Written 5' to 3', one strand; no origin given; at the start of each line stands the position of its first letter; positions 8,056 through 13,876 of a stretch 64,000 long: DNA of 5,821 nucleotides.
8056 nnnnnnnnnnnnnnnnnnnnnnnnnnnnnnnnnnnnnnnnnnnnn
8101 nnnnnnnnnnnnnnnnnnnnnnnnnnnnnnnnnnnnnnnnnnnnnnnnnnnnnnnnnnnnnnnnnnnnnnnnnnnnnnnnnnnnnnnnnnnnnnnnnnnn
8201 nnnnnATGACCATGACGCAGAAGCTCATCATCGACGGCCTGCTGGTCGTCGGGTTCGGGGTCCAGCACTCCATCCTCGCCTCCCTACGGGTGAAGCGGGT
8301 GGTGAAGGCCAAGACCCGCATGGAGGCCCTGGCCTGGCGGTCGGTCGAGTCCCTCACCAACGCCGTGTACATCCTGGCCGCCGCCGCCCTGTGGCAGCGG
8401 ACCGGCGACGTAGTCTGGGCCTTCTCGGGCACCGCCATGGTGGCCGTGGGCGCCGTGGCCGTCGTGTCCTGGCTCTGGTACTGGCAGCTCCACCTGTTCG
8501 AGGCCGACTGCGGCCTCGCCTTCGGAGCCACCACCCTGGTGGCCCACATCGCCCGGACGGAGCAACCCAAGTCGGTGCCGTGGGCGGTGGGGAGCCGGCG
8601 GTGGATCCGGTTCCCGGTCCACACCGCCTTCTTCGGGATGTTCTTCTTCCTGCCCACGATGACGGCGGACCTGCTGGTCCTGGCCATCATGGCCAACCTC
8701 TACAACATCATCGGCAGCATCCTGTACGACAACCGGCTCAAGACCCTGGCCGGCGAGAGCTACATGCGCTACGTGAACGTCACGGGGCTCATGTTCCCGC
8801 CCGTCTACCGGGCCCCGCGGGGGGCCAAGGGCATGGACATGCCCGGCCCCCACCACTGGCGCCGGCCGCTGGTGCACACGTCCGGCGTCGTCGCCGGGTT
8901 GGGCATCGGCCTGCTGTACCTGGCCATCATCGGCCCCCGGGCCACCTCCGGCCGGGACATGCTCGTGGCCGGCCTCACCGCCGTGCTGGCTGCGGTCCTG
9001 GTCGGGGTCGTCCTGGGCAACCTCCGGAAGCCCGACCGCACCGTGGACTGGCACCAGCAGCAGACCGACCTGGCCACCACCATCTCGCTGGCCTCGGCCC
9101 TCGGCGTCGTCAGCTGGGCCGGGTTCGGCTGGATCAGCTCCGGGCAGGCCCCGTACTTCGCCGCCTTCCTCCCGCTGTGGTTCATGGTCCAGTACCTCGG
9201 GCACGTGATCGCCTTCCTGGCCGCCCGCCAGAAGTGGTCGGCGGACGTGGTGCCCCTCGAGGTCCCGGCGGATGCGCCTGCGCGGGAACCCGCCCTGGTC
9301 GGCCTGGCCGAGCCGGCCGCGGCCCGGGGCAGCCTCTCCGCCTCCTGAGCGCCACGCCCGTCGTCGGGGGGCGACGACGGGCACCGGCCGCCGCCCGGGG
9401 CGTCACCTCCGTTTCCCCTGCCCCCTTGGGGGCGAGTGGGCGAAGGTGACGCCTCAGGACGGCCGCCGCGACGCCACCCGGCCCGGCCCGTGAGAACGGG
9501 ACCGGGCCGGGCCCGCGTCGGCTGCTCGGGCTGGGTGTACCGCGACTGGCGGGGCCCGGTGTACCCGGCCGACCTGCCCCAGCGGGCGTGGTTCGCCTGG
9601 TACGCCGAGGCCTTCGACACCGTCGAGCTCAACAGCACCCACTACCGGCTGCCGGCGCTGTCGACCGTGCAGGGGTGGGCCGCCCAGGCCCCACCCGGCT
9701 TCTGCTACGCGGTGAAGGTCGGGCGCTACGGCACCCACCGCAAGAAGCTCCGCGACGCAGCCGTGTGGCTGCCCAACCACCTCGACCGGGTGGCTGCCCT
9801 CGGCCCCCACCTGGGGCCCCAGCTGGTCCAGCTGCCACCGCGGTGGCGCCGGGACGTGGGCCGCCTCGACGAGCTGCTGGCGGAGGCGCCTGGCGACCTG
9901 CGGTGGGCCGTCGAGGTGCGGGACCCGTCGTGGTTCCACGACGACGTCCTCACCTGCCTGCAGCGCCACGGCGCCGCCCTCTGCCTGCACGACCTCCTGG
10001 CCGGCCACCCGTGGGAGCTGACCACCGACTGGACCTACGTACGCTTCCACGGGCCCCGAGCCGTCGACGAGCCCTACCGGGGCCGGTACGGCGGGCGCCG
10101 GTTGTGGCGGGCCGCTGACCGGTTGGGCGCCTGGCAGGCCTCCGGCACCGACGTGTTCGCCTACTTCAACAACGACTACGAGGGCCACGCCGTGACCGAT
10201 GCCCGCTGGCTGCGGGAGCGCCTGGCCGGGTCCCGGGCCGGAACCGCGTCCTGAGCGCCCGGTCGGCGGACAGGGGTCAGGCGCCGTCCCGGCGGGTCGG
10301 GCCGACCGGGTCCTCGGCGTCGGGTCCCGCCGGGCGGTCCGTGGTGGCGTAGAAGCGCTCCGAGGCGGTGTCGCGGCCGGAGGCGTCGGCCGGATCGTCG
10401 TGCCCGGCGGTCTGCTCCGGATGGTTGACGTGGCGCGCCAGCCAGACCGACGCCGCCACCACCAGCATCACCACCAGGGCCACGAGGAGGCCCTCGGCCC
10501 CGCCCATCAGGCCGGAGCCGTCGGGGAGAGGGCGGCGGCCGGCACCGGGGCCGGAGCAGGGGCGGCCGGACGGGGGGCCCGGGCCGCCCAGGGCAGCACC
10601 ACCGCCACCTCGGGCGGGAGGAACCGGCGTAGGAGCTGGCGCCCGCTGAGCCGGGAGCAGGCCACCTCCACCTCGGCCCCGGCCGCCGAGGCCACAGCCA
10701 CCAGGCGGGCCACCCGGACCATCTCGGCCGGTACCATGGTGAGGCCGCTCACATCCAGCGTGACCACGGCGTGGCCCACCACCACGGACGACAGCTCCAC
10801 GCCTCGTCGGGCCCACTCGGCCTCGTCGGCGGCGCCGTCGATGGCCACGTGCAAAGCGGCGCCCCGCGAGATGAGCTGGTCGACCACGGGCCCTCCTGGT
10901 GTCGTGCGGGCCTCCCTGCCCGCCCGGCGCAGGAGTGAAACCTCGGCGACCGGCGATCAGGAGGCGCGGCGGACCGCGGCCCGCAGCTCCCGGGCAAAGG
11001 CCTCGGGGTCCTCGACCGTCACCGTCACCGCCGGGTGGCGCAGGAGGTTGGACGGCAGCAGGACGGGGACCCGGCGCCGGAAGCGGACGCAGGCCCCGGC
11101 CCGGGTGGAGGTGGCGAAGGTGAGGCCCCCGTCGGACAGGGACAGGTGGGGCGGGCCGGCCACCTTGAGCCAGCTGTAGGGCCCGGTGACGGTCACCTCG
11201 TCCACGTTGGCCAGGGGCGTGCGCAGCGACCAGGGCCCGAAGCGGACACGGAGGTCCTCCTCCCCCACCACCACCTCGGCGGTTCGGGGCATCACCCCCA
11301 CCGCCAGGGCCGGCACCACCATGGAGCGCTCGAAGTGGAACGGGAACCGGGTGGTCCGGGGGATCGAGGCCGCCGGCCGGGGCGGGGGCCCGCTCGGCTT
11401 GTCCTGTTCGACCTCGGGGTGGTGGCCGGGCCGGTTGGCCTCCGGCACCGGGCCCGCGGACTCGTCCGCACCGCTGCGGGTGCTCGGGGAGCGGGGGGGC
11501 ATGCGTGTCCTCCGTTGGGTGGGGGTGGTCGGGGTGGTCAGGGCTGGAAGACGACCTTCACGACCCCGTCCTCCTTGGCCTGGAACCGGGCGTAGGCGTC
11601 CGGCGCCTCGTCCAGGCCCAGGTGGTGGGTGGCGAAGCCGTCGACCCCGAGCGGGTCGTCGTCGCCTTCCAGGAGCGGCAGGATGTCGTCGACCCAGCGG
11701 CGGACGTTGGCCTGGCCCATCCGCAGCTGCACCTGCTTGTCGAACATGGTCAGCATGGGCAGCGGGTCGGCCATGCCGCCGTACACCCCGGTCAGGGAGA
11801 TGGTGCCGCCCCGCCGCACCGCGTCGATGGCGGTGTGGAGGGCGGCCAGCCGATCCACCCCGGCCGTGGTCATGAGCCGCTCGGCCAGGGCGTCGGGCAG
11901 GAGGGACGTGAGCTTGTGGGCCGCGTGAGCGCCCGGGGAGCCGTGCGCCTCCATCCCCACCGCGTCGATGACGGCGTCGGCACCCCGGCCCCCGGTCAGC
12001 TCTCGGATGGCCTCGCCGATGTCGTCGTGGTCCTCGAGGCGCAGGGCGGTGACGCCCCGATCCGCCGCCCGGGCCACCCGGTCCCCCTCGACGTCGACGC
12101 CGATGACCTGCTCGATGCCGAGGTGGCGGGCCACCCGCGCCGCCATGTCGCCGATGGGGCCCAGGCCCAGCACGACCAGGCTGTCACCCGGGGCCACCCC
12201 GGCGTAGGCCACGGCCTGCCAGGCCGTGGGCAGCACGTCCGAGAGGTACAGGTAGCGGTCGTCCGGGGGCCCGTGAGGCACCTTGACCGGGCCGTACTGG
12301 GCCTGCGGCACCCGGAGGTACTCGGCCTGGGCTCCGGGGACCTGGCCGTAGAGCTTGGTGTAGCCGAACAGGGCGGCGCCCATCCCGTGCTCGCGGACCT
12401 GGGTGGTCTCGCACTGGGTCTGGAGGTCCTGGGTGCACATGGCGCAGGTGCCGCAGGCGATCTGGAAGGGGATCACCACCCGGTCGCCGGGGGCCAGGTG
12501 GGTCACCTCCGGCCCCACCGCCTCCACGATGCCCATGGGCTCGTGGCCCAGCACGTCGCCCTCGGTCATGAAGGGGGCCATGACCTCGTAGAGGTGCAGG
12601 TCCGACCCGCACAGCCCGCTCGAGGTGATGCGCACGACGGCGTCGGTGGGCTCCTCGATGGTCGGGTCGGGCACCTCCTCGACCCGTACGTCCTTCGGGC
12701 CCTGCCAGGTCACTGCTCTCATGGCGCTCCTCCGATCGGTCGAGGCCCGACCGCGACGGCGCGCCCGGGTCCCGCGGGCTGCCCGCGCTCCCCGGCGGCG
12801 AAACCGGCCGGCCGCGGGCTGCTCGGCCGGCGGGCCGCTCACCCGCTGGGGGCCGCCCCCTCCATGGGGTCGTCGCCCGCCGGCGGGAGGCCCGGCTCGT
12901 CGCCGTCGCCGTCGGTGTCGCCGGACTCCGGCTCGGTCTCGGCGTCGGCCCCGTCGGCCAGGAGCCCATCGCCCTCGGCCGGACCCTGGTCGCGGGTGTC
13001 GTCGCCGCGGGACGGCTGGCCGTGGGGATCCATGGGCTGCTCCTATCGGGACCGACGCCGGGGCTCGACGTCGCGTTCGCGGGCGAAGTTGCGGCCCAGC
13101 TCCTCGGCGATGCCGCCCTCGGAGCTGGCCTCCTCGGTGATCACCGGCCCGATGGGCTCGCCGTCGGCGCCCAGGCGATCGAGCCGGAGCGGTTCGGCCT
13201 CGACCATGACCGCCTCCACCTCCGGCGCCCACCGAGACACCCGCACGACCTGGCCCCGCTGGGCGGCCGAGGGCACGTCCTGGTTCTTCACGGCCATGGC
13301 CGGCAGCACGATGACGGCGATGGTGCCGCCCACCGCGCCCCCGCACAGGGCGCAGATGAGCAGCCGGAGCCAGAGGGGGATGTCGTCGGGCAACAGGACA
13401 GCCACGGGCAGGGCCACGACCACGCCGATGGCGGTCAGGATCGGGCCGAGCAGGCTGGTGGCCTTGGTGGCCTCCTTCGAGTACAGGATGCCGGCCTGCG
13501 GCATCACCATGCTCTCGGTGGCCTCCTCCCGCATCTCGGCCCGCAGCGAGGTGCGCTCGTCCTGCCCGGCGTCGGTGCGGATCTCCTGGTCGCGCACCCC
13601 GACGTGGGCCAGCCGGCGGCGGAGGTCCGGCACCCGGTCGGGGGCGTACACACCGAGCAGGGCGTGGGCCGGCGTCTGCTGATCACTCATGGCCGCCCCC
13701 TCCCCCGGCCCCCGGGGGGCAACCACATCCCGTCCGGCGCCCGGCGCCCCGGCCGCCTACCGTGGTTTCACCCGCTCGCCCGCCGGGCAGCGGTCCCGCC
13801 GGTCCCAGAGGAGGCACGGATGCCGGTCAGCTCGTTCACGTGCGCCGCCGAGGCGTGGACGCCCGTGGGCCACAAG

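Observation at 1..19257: About 19-kb general-stress/dormancy island wired by one recurring SigB/SigF-type promoter motif and carrying its own sigma factors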

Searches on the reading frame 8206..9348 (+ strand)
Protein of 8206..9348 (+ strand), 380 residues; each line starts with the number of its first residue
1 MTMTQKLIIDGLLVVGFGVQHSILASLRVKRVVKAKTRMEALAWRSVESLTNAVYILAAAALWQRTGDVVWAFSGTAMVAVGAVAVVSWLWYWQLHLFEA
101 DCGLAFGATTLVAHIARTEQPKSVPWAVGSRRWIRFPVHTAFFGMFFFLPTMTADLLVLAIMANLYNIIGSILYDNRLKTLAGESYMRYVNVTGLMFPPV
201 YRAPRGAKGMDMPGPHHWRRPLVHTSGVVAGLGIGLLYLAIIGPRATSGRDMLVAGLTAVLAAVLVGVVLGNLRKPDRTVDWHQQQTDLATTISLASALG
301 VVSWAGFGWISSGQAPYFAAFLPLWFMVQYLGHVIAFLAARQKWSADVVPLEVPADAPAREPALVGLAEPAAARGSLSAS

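Call 8: search_protein_families(library=pfam, proteins=[window:8206-9348:+], max_evalue=0.01)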
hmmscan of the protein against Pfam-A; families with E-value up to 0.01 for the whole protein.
window:8206-9348:+ (380 aa): 0 families

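Call 12: search_protein_families(library=ncbifam, proteins=[window:8206-9348:+], max_evalue=0.001)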
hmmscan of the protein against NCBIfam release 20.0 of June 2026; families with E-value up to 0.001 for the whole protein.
window:8206-9348:+ (380 aa): 1 family
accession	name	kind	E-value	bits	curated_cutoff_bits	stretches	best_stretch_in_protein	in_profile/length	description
NF045656.1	MeththiolMtaseMddA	equivalog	5.5e-12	45.5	270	1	2-198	44-238/238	methanethiol S-methyltransferase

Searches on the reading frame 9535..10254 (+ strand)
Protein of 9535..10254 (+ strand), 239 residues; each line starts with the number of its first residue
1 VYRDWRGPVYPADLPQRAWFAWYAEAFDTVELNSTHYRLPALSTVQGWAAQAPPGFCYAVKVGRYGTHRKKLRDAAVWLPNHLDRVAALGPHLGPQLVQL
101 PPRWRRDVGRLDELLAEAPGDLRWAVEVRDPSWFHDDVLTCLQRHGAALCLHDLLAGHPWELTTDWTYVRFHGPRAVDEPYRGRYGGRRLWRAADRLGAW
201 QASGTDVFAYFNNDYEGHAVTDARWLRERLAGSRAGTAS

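Call 9: search_protein_families(library=pfam, proteins=[window:9535-10254:+], max_evalue=0.01)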
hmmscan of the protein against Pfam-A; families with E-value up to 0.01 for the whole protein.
window:9535-10254:+ (239 aa): 1 family
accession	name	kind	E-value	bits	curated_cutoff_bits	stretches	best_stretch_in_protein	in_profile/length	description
PF01904.24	DUF72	-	3.4e-64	217.3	25.3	1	10-228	1-216/217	Protein of unknown function DUF72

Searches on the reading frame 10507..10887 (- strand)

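Call 9: search_protein_families(library=pfam, proteins=[window:10507-10887:-], max_evalue=0.01)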
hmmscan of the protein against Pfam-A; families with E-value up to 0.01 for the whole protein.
window:10507-10887:- (126 aa): 0 families

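Call 12: search_protein_families(library=ncbifam, proteins=[window:10507-10887:-], max_evalue=0.001)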
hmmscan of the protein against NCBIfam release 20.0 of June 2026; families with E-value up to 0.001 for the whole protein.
window:10507-10887:- (126 aa): 0 families

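Call 56: search_protein_families(library=pfam, proteins=[window:10507-10887:-], max_evalue=5)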
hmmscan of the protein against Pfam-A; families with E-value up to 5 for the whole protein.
window:10507-10887:- (126 aa): 1 family
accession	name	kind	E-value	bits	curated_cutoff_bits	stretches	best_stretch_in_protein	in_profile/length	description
PF22279.1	DGF-1_N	-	0.063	14.1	28.1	1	42-85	1-45/105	DGF-1 N-terminal domain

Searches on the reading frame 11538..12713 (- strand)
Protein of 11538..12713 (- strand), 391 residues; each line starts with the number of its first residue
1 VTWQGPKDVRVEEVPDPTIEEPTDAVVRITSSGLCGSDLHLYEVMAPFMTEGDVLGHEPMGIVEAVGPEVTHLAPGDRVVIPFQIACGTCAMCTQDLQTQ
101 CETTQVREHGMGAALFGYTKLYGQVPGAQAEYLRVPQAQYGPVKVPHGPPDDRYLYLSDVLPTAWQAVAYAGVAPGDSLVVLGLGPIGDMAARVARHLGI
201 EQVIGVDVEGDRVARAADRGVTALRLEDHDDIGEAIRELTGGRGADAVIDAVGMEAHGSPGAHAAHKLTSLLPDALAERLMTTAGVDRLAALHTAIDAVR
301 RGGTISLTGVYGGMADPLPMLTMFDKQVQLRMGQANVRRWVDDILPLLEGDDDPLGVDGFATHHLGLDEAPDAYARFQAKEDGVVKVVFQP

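Call 9: search_protein_families(library=pfam, proteins=[window:11538-12713:-], max_evalue=0.01)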
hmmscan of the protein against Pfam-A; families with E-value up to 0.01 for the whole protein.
window:11538-12713:- (391 aa): 3 families
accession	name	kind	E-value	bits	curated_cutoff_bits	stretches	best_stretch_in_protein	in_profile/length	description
PF08240.17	ADH_N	-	2.3e-23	82.8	23.5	1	22-142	2-101/104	Alcohol dehydrogenase GroES-like domain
PF00107.32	ADH_zinc_N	-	4.4e-16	59.4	31.8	1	186-255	1-69/129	Zinc-binding dehydrogenase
PF02826.25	2-Hacid_dh_C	-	0.0049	16.7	25.1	1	175-227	35-86/178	D-isomer specific 2-hydroxyacid dehydrogenase, NAD binding domain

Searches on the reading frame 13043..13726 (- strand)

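Call 9: search_protein_families(library=pfam, proteins=[window:13043-13726:-], max_evalue=0.01)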
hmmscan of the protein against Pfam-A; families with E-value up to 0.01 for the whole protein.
window:13043-13726:- (227 aa): 0 families

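Call 12: search_protein_families(library=ncbifam, proteins=[window:13043-13726:-], max_evalue=0.001)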
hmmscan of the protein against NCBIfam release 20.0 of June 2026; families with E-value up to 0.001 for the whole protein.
window:13043-13726:- (227 aa): 0 families

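Call 56: search_protein_families(library=pfam, proteins=[window:13043-13690:-], max_evalue=5)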
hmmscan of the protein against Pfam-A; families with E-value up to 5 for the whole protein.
window:13043-13690:- (215 aa): 1 family
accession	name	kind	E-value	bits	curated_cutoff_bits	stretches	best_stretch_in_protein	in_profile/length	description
PF07332.16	Phage_holin_3_6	-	2.8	8.5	28.4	0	85-144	46-105/116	Putative Actinobacterial Holin-X, holin superfamily III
